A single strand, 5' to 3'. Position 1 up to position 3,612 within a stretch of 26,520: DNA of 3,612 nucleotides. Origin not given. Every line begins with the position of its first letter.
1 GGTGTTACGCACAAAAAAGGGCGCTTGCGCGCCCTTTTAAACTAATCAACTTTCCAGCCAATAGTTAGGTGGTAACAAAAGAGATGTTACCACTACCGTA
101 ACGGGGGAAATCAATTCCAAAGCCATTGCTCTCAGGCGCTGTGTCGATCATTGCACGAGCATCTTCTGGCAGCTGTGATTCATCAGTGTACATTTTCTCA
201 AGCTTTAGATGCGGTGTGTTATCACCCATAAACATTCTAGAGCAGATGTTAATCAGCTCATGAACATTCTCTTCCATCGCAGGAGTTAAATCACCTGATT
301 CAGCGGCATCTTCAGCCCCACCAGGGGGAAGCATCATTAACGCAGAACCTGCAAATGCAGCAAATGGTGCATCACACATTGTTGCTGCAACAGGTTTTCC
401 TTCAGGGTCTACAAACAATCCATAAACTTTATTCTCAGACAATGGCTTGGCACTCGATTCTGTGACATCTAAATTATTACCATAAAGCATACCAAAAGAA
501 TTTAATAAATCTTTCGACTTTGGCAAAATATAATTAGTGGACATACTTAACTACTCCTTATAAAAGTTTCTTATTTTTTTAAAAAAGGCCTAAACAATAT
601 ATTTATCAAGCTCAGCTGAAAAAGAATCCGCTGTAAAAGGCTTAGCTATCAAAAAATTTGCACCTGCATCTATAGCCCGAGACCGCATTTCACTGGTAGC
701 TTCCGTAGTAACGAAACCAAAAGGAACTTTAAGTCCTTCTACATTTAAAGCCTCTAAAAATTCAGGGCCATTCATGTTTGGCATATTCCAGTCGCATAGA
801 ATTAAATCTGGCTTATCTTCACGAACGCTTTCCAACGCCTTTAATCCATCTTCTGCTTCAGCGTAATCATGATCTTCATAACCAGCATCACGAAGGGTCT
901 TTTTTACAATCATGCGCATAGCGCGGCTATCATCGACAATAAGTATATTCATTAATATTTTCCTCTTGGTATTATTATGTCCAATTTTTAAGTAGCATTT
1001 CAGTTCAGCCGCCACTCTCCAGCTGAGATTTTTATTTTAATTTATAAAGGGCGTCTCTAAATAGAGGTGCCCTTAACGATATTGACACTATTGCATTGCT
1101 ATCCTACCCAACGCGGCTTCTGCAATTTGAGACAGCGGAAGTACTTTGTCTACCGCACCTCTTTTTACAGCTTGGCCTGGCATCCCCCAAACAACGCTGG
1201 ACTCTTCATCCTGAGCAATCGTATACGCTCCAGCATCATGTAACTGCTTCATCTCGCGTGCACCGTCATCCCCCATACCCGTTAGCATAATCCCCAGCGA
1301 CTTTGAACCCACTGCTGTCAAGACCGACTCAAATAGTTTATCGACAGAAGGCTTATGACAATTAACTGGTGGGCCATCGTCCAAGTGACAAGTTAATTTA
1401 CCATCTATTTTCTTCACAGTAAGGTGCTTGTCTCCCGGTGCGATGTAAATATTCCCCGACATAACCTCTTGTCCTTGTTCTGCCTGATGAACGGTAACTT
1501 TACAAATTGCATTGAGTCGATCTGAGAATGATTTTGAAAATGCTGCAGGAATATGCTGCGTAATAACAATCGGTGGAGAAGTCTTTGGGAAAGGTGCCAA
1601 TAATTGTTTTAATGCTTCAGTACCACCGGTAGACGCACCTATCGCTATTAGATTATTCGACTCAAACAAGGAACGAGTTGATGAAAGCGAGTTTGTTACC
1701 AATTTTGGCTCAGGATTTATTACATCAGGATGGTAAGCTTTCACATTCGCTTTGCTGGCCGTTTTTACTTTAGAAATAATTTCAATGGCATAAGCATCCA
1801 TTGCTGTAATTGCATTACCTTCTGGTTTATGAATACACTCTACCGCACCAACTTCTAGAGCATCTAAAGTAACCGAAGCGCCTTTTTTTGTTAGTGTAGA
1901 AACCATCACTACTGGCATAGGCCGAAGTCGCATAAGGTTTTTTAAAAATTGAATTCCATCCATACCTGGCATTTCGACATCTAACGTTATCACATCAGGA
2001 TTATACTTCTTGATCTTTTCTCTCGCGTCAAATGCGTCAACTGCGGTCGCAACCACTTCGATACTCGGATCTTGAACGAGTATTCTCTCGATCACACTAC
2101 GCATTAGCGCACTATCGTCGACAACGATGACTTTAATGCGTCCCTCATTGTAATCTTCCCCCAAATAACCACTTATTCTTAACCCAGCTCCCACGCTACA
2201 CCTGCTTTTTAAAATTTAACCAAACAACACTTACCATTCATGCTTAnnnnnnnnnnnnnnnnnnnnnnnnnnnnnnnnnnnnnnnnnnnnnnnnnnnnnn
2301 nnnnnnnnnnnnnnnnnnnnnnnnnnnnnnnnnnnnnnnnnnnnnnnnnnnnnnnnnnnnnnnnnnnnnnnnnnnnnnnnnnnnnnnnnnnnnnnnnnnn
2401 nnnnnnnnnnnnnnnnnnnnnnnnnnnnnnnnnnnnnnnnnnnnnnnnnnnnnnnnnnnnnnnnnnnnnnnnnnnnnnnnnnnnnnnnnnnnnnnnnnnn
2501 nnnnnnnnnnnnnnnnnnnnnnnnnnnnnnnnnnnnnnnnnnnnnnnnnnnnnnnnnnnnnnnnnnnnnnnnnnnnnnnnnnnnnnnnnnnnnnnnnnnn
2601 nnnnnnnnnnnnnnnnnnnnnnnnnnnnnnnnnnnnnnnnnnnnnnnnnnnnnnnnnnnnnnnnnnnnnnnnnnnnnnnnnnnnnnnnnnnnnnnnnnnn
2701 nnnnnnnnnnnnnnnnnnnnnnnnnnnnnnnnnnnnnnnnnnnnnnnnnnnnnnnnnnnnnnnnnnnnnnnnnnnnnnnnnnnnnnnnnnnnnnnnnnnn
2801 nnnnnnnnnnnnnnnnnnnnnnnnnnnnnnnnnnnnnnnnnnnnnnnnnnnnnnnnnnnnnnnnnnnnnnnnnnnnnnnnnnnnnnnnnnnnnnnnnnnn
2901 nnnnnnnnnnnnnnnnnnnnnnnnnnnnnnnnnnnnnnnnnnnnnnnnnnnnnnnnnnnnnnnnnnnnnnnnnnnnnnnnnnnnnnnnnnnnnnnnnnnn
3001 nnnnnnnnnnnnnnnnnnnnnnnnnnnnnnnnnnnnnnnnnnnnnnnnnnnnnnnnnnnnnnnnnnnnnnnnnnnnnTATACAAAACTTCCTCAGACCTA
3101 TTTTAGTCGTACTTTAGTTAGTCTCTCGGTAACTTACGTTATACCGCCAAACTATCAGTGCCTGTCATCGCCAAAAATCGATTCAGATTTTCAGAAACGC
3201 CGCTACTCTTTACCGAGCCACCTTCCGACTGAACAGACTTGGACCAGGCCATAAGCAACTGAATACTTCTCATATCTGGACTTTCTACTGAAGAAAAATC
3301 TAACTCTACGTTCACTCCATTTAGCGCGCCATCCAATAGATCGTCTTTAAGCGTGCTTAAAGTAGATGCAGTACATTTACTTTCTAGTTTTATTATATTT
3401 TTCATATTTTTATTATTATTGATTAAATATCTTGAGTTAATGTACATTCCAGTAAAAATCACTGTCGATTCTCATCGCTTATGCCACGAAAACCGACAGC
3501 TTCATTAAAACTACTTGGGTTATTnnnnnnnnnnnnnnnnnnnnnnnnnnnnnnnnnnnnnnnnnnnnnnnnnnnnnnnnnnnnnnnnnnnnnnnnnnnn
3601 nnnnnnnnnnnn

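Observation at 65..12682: Non-canonical F7/Che2-like chemosensory system predicted to integrate O2, Zn/redox and a periplasmic ligand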

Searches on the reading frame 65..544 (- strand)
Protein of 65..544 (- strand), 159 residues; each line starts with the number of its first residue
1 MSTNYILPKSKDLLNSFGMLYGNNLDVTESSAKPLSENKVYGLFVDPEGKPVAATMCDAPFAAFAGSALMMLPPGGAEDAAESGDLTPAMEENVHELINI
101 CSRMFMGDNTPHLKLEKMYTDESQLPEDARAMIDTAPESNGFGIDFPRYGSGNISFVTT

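Call 3: search_protein_families(library=pfam, proteins=[window:65-544:-], max_evalue=0.01)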
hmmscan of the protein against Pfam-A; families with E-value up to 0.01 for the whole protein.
window:65-544:- (159 aa): 0 families

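Call 26: find_homologous_proteins(query=window:65-544:-, max_evalue=0.001)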
Query window:65-544:- (159 aa): 54 proteins with E <= 0.001 among 90 candidates. Only proteins of 87 to 279 residues were searched: fused or split forms outside these lengths cannot appear, so this answer is no evidence that the protein stands alone or is whole; lengths 'longer' or 'shorter' looks for them.
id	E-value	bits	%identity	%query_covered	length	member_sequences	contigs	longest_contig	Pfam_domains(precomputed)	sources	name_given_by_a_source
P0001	1.7e-100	351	99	100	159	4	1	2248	-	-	-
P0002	2.4e-99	348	98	100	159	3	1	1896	-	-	-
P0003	1.5e-79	283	77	100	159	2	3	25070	-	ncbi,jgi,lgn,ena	-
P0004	6.0e-75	268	73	100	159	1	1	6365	-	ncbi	-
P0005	4.3e-74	266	73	100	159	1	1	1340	-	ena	-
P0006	8.6e-74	265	74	100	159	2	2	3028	-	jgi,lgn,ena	-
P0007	7.3e-53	197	57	100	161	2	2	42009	-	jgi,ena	jgi:hypothetical protein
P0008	3.9e-52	194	56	100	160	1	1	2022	-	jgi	jgi:hypothetical protein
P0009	4.9e-52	194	56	100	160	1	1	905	-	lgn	-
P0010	1.7e-49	186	53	100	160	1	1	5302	-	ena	-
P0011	3.3e-49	185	53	100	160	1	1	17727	-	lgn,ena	-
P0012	1.1e-48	183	53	100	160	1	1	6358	-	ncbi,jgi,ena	-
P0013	1.6e-48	183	53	100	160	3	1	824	-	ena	-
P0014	3.1e-48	182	53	100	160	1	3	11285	-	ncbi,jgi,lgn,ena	-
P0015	5.9e-48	181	54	100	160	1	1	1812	-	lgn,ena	-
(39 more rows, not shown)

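Call 33: predict_structure(alignment_id=A1)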
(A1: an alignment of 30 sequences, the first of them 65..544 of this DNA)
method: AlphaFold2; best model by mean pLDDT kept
length: 159 residues; sequences in the alignment: 30
mean_pLDDT: 88.7   pTM: 0.84
mean pLDDT of the five models: 88.7, 87.6, 86.8, 86.6, 83.6
residues with pLDDT >= 90: 81; 70-90: 74; 50-70: 3; < 50: 1
segments of 3 or more residues with pLDDT < 50: none
pLDDT, mean of each block of 10 residues (from residue 1): 76 88 86 90 90 94 93 91 92 92 81 87 90 85 93 93
secondary structure, 60 per line:
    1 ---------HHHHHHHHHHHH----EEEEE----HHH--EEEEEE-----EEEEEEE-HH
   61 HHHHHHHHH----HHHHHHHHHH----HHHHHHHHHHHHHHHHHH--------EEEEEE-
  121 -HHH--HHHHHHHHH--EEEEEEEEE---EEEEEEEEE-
elements in order: H10-21 E26-30 E40-45 E51-57 H59-69 H74-83 H88-105 E114-119 H127-135 E138-146 E150-158

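Call 36: fold_search(model_id=the predicted structure, library=pdb)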
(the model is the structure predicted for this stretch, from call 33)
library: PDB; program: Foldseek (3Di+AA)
matches with E <= 10: 500; with E <= 0.001: 17
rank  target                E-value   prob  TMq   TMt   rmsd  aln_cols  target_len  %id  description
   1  7dm9                  7.4e-05  1.00  0.59  0.56   5.1       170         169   10  Crystal structure of FliM middle domain (51-229) from Vibro alginolyticus (released 2021-07-07)
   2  3iic_A                1.4e-04  0.97  0.36  0.37   8.9       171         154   15  Crystal structure of CheC-like superfamily protein (YP_001095400.1) from Shewanella SP. PV-4 at 2.13 A resolution (released 2009-08-18)
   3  3qta_A                1.8e-04  1.00  0.56  0.45   5.7       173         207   14  Crystal structure of a CheC-like protein (rrnAC0528) from Haloarcula marismortui ATCC 43049 at 2.00 A resolution (released 2011-04-06)
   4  4hyn_B                1.8e-04  1.00  0.52  0.44   6.3       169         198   13  X-ray crystal structure of Thermotoga maritima FliY (released 2013-04-03)
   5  4qrm_A                1.8e-04  1.00  0.61  0.55   4.6       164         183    9  crystal structure of a binary complex of FliM-FliG middle domains from T.maritima (released 2015-06-10)
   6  5x0z_E                2.3e-04  1.00  0.68  0.59   3.7       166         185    5  Crystal structure of FliM-SpeE complex from H. pylori (released 2017-09-13)
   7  4fhr_A                2.6e-04  1.00  0.62  0.56   4.3       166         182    9  Crystal structure of the complex between the flagellar motor proteins FliG and FliM. (released 2012-08-22)
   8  5x0z_F                3.0e-04  1.00  0.64  0.56   4.3       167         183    8  Crystal structure of FliM-SpeE complex from H. pylori (released 2017-09-13)
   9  1xko_A                3.7e-04  1.00  0.49  0.51   6.1       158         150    9  Structure of Thermotoga maritima CheX (released 2004-12-07)
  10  4hyn_A                3.9e-04  1.00  0.54  0.45   6.3       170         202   16  X-ray crystal structure of Thermotoga maritima FliY (released 2013-04-03)
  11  8umd_C                4.5e-04  1.00  0.66  0.39   4.2       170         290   11  Cryo-EM structure of a single subunit of a Counterclockwise-locked form of the Salmonella enterica Typhimurium flagell (released 2024-01-24)
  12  3hzh_B                4.8e-04  1.00  0.55  0.56   5.0       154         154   12  Crystal structure of the CheX-CheY-BeF3-Mg+2 complex from Borrelia burgdorferi (released 2010-02-16)
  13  8wiw_7                5.1e-04  1.00  0.64  0.37   4.3       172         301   10  Cryo-EM structure of the flagellar C ring in the CW state (released 2024-09-04)
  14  3soh_A                7.1e-04  1.00  0.56  0.49   4.9       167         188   10  Architecture of the Flagellar Rotor (released 2011-07-27)
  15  6vpw_A                7.1e-04  0.98  0.40  0.42   8.0       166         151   14  1.90 Angstrom Resolution Crystal Structure Chemotaxis protein CheX from Vibrio vulnificus (released 2021-02-10)
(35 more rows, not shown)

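Call 38: search_solved_structures(query=A1, max_evalue=10, show_alignments=4)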
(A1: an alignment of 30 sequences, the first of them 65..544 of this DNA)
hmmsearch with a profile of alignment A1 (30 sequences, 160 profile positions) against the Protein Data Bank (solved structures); distinct sequences matched with E-value up to 10: 0.

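Call 39: search_protein_families(library=ncbifam, proteins=[window:65-544:-], max_evalue=1)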
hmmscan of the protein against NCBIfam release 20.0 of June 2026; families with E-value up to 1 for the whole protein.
window:65-544:- (159 aa): 0 families

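Call 79: search_protein_families(library=pfam, alignment_id=A1, max_evalue=10)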
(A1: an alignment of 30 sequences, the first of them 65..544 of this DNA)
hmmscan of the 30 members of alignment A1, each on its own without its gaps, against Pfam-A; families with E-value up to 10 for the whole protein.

A. member 1, window:65-544:- (159 aa): 0 families

B. families by the number of members that match (of 30 scanned): 8 families
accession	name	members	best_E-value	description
PF03664.19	Glyco_hydro_62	2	0.074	Glycosyl hydrolase family 62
PF08389.18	Xpo1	2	0.14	Exportin 1-like protein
PF09675.16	Chlamy_scaf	2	0.16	Chlamydia-phage Chp2 scaffold (Chlamy_scaf)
PF03657.19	UPF0113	2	0.19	UPF0113 PUA domain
PF24829.1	Phage_connect_2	1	0.021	Phage connector protein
PF11884.13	DUF3404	1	0.078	Domain of unknown function (DUF3404)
PF24837.1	AMIN-like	1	0.1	AMIN-like domain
PF11123.14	DNA_Packaging_2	1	0.22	DNA packaging protein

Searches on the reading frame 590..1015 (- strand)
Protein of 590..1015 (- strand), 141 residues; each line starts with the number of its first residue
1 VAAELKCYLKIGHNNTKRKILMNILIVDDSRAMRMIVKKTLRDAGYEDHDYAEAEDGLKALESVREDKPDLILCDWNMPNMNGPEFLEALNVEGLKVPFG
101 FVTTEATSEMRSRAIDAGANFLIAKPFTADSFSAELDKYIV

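Call 3: search_protein_families(library=pfam, proteins=[window:590-1015:-], max_evalue=0.01)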
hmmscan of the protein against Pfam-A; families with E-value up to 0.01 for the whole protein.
window:590-1015:- (141 aa): 1 family
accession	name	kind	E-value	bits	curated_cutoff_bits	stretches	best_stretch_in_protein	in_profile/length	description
PF00072.30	Response_reg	-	2.8e-27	95.5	30.2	1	24-134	1-108/111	Response regulator receiver domain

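Call 39: search_protein_families(library=ncbifam, proteins=[window:590-1015:-], max_evalue=1)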
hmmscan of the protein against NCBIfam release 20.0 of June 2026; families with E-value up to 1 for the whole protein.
window:590-1015:- (141 aa): 101 families (the best 25 are shown)
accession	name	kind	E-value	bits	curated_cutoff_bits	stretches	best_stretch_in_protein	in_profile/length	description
NF007901.0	PRK10610.1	equivalog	2.5e-22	79.3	189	1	22-138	6-122/129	chemotaxis response regulator CheY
NF008099.0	PRK10841.1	equivalog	2e-21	75.5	920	1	13-139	816-939/949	two-component system sensor histidine kinase RcsC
NF007969.0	PRK10693.1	equivalog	5.4e-17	61.8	329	1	22-127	8-110/337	two-component system response regulator RssB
NF001965.0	PRK00742.1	subfamily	1.8e-16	60.3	293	1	22-130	4-112/357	chemotaxis-specific protein-glutamate methyltransferase CheB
TIGR02154.1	PhoB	equivalog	6.9e-16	58.2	296.2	1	23-134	4-114/226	phosphate regulon transcriptional regulator PhoB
NF041367.1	CheY_Halo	equivalog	1.9e-15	57.3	200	1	24-137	1-111/114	chemotaxis protein CheY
NF007420.1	PRK09959.1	equivalog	1e-14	53.1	1995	1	22-136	959-1070/1197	acid-sensing system histidine kinase EvgS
NF040689.1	MtrAB_MtrA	equivalog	1.4e-13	50.7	300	1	24-134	1-107/219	MtrAB system response regulator MtrA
TIGR01818.1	ntrC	equivalog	1.9e-13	50.1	558.6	1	24-130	1-104/463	nitrogen regulation protein NR(I)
NF046020.1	HisKinCckABruc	equivalog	4.1e-13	48.1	1000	1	23-134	751-861/868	cell cycle histidine kinase CckA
NF007546.0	PRK10161.1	equivalog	4.4e-13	49.3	471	1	23-135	4-115/229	phosphate response regulator transcription factor PhoB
NF045944.1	ResRegRpaBCyano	equivalog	7.4e-13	48.4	330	1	25-132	1-104/229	response regulator transcription factor RpaB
NF045717.1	DVU0259_DivK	exception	7.8e-13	48.6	160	1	23-131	4-107/117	DVU0259 family response regulator domain-containing protein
NF008469.0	PRK11361.1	equivalog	8e-13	47.9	714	1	22-131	5-111/461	acetoacetate metabolism transcriptional regulator AtoC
NF006900.1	PRK09390.1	equivalog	1.2e-12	47.8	255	1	23-135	6-115/203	response regulator FixJ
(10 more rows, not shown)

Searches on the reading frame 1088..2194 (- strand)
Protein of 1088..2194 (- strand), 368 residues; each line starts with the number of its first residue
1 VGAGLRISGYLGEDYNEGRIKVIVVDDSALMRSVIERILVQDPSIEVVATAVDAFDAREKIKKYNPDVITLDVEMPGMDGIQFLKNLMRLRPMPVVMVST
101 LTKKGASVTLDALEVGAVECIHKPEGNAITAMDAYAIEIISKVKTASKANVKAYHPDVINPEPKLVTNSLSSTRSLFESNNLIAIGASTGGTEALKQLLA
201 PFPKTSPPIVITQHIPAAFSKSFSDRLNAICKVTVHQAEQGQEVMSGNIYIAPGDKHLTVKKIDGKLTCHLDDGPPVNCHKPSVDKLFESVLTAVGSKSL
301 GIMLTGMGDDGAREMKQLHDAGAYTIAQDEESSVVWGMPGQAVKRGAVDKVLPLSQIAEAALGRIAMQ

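Call 3: search_protein_families(library=pfam, proteins=[window:1088-2194:-], max_evalue=0.01)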
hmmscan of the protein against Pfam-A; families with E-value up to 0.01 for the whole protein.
window:1088-2194:- (368 aa): 2 families
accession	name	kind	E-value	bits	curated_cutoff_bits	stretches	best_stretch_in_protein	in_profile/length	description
PF01339.22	CheB_methylest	-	4.1e-64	215.9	24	1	183-360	1-173/174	CheB methylesterase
PF00072.30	Response_reg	-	4e-23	82.2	30.2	1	22-126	1-102/111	Response regulator receiver domain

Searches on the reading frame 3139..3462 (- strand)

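Call 3: search_protein_families(library=pfam, proteins=[window:3139-3462:-], max_evalue=0.01)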
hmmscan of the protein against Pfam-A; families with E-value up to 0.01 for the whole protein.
window:3139-3462:- (107 aa): 2 families
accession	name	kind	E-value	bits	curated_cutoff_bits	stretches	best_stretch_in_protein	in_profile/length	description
PF13466.11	STAS_2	-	1.3e-11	45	29.2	1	24-103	1-80/80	STAS domain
PF01740.26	STAS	-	0.00014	22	22.6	1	23-103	12-94/106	STAS domain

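Call 39: search_protein_families(library=ncbifam, proteins=[window:3139-3462:-], max_evalue=1)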
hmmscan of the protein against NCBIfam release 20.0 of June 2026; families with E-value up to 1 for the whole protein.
window:3139-3462:- (107 aa): 4 families
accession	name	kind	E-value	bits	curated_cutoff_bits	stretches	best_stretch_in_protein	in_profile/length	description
TIGR00377.1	ant_ant_sig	superfamily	0.00066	19.5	53.45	1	23-104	15-98/108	anti-sigma factor antagonist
NF005493.0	PRK07107.1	equivalog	0.02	13.5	585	1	7-77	103-173/502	IMP dehydrogenase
NF033618.0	mlaB_1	equivalog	0.031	14.7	90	1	24-98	12-84/94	lipid asymmetry maintenance protein MlaB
TIGR02886.1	spore_II_AA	equivalog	0.037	14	114.75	1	51-101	41-91/106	anti-sigma F factor antagonist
